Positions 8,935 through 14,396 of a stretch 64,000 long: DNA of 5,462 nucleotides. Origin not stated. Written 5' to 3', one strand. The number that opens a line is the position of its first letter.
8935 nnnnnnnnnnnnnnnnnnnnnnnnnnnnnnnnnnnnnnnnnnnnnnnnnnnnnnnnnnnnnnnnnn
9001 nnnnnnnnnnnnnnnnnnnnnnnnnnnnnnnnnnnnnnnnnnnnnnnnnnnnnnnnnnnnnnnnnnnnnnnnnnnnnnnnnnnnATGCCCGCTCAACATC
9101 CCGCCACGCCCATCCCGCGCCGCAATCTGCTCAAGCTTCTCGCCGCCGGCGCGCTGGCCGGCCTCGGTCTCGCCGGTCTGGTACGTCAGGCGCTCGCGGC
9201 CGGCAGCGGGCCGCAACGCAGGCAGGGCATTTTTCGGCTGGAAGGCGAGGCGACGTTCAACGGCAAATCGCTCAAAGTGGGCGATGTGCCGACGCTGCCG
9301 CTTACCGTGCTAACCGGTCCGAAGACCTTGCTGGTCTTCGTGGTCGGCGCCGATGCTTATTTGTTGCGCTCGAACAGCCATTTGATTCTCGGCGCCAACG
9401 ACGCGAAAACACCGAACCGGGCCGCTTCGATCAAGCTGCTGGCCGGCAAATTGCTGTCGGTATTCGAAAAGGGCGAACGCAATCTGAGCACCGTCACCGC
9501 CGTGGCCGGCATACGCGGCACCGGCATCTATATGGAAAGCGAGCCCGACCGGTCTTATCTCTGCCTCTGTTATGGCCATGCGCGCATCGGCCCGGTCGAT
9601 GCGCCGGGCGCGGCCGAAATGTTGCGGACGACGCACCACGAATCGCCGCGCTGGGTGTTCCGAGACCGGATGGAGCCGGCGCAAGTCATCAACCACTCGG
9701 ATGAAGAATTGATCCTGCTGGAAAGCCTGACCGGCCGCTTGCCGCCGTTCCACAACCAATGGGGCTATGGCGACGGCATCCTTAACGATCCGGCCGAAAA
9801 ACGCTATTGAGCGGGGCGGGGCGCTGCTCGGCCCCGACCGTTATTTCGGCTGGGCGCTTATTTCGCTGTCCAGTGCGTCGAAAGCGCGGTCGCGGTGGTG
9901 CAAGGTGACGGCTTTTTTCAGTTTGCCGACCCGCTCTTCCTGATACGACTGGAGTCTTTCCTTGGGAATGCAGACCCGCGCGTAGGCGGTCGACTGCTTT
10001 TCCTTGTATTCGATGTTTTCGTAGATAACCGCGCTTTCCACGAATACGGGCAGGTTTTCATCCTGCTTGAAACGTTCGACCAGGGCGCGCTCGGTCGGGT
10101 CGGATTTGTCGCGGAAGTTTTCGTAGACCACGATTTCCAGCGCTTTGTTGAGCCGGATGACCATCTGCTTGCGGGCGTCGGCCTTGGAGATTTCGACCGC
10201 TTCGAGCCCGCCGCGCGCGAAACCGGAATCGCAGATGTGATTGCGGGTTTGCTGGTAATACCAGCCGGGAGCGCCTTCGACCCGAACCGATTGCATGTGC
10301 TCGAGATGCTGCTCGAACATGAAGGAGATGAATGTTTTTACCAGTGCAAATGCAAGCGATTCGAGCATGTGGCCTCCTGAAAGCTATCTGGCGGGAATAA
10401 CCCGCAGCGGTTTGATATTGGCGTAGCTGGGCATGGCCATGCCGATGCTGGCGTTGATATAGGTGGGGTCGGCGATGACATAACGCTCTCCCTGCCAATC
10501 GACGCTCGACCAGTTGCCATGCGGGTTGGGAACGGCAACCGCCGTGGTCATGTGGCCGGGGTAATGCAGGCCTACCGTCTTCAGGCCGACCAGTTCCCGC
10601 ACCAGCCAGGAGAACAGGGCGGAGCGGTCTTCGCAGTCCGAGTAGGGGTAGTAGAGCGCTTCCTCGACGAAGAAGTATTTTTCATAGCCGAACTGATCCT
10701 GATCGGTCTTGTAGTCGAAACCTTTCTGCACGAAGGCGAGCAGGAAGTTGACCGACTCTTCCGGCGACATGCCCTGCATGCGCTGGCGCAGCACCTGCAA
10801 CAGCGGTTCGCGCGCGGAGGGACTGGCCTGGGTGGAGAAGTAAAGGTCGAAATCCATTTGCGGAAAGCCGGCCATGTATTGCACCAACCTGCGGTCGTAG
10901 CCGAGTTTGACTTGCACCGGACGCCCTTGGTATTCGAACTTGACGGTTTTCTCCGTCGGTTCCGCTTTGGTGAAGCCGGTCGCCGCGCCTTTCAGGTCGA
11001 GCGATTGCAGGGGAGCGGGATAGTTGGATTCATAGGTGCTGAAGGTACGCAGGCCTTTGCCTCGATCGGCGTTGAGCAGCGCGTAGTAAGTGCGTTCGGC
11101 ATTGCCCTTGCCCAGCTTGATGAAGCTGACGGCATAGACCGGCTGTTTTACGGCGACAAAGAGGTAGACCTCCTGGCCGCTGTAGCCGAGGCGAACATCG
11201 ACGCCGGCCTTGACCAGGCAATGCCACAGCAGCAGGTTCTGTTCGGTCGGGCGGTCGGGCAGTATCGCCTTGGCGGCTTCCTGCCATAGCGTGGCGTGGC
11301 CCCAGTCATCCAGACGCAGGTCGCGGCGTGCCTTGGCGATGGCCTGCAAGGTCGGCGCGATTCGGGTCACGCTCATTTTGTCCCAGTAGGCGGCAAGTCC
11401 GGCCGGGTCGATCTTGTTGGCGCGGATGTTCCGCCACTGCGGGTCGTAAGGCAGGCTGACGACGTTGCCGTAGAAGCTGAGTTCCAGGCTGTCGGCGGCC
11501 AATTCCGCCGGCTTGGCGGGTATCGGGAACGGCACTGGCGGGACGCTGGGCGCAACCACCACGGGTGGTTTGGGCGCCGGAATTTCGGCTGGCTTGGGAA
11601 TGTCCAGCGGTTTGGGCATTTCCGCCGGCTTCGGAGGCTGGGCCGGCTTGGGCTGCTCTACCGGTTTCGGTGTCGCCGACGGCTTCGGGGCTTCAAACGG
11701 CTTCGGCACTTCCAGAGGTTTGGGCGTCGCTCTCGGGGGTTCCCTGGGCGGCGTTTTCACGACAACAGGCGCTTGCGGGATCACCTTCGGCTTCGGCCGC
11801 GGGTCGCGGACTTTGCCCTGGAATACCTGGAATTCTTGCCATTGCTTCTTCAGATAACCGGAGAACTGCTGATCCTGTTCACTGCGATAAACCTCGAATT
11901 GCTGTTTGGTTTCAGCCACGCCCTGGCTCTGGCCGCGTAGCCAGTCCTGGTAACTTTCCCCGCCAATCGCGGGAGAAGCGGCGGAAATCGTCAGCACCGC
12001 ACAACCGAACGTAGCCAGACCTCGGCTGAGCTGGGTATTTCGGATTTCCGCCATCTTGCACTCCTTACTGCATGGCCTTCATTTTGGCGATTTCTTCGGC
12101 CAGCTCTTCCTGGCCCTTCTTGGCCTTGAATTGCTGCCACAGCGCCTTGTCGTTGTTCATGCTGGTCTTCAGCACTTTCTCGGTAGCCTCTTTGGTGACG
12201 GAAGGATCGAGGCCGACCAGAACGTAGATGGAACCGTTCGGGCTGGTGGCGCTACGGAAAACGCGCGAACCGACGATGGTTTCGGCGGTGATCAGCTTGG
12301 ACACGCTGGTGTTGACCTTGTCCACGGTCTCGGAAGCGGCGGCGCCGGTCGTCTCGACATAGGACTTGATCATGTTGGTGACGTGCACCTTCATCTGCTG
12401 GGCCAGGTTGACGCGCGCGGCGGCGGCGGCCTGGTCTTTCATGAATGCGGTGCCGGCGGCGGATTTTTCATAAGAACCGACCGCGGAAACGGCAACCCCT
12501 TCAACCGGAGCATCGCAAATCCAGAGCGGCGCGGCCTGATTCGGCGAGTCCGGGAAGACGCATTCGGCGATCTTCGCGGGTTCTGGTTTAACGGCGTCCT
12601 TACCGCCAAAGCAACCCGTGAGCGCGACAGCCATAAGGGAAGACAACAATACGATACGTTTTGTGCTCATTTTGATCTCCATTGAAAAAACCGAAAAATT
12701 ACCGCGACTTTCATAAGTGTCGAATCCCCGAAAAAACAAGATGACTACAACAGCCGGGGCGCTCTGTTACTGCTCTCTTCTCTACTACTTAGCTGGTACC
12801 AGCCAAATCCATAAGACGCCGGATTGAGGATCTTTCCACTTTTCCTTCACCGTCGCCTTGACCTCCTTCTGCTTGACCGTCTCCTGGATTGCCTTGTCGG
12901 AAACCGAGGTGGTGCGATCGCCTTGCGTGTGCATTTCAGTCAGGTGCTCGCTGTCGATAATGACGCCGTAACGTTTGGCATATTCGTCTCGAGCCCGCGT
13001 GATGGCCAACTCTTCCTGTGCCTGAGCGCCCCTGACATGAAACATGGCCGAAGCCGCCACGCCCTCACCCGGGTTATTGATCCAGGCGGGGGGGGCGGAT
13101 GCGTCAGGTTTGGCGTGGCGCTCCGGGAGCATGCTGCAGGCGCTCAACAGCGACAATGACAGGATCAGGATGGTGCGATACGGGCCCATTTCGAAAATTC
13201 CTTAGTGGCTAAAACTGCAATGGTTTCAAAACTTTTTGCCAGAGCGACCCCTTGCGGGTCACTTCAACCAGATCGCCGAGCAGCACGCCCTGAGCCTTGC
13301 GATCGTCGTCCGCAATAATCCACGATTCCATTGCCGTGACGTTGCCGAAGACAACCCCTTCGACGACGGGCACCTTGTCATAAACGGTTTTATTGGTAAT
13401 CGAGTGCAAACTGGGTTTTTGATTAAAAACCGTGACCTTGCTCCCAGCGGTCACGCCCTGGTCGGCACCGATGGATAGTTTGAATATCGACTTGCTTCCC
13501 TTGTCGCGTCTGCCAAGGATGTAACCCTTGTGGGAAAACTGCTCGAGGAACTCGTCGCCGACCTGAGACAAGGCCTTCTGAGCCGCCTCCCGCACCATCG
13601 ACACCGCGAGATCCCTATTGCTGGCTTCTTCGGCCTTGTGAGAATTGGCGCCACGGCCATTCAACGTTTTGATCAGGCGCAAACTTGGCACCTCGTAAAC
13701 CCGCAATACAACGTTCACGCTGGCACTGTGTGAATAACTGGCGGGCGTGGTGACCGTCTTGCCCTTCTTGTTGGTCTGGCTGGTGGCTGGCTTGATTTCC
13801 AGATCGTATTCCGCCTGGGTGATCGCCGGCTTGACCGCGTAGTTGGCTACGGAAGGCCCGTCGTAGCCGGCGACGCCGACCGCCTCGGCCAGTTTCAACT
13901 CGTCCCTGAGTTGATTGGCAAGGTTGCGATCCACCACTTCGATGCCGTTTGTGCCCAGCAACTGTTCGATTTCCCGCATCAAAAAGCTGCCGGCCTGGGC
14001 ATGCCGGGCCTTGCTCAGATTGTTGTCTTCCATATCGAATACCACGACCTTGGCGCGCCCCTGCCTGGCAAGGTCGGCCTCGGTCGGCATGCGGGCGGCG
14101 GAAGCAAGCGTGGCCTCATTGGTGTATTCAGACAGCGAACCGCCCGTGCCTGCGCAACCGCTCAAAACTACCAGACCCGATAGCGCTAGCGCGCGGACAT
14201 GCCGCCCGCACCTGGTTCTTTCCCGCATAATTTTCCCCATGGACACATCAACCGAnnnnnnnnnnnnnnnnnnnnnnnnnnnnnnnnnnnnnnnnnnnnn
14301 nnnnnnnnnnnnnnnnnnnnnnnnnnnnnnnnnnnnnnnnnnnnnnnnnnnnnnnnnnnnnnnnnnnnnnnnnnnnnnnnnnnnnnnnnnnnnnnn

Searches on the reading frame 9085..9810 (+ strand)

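Call 7: search_protein_families(library=pfam, proteins=[window:9085-9810:+], max_evalue=0.1)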
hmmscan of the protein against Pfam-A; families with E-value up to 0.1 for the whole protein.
window:9085-9810:+ (241 aa): 2 families
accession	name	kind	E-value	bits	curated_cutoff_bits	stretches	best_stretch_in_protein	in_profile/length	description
PF04773.18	FecR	-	0.0025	18.6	24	1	94-157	23-87/97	FecR protein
PF10518.14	TAT_signal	-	0.019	15.3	22.7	1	10-27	2-19/21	TAT (twin-arginine translocation) pathway signal sequence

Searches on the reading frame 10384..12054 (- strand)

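Call 7: search_protein_families(library=pfam, proteins=[window:10384-12054:-], max_evalue=0.1)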
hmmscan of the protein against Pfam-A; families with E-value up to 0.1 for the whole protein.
window:10384-12054:- (556 aa): 1 family
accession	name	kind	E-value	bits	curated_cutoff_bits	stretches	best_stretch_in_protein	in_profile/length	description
PF01841.26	Transglut_core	-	0.077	13.7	23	0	427-488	10-68/108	Transglutaminase-like superfamily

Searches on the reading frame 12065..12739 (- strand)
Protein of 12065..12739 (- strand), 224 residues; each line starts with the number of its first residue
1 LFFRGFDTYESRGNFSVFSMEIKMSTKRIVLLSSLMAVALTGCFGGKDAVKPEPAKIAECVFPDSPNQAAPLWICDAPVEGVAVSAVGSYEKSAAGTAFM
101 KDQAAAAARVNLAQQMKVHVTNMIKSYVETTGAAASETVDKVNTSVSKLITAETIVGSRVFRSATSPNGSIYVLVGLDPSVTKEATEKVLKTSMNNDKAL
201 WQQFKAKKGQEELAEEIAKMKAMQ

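Call 7: search_protein_families(library=pfam, proteins=[window:12065-12739:-], max_evalue=0.1)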
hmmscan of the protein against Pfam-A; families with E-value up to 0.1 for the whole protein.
window:12065-12739:- (224 aa): 3 families
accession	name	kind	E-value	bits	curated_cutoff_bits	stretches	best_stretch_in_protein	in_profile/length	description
PF02169.21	LPP20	-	9.4e-07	29.6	25.9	1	84-178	15-97/97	LPP20 lipoprotein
PF18489.6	Alpha_Helical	-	0.0039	17.8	32.4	1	82-152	12-81/127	Alpha helical domain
PF01110.22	CNTF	-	0.095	12.5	22.7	0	108-143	19-54/194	Ciliary neurotrophic factor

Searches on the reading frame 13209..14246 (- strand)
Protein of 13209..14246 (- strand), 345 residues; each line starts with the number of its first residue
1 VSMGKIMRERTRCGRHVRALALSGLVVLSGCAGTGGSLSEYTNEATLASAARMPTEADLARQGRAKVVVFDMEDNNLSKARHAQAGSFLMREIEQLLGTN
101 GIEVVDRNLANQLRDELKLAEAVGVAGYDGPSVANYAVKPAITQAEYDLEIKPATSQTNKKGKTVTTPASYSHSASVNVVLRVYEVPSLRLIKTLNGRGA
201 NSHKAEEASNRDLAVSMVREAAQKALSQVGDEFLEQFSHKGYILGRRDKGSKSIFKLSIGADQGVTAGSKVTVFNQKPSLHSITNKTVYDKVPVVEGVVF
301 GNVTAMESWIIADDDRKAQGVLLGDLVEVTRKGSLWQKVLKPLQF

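Call 7: search_protein_families(library=pfam, proteins=[window:13209-14246:-], max_evalue=0.1)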
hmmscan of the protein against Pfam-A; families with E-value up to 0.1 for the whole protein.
window:13209-14246:- (345 aa): 0 families

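Call 12: search_protein_families(library=pfam, proteins=[window:13209-14246:-], max_evalue=1)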
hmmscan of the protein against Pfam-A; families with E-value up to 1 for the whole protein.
window:13209-14246:- (345 aa): 0 families

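Call 44: search_solved_structures(query=window:13209-14246:-, max_evalue=10)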
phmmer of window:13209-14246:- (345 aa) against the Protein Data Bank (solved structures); distinct sequences matched with E-value up to 10: 2.
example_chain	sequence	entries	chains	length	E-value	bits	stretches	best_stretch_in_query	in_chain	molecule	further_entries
9kq1_A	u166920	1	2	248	0.46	13.3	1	58-138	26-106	SDR superfamily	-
9jve_A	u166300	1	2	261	0.71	12.7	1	57-137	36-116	SDR family NAD(P)-dependent oxidoreductase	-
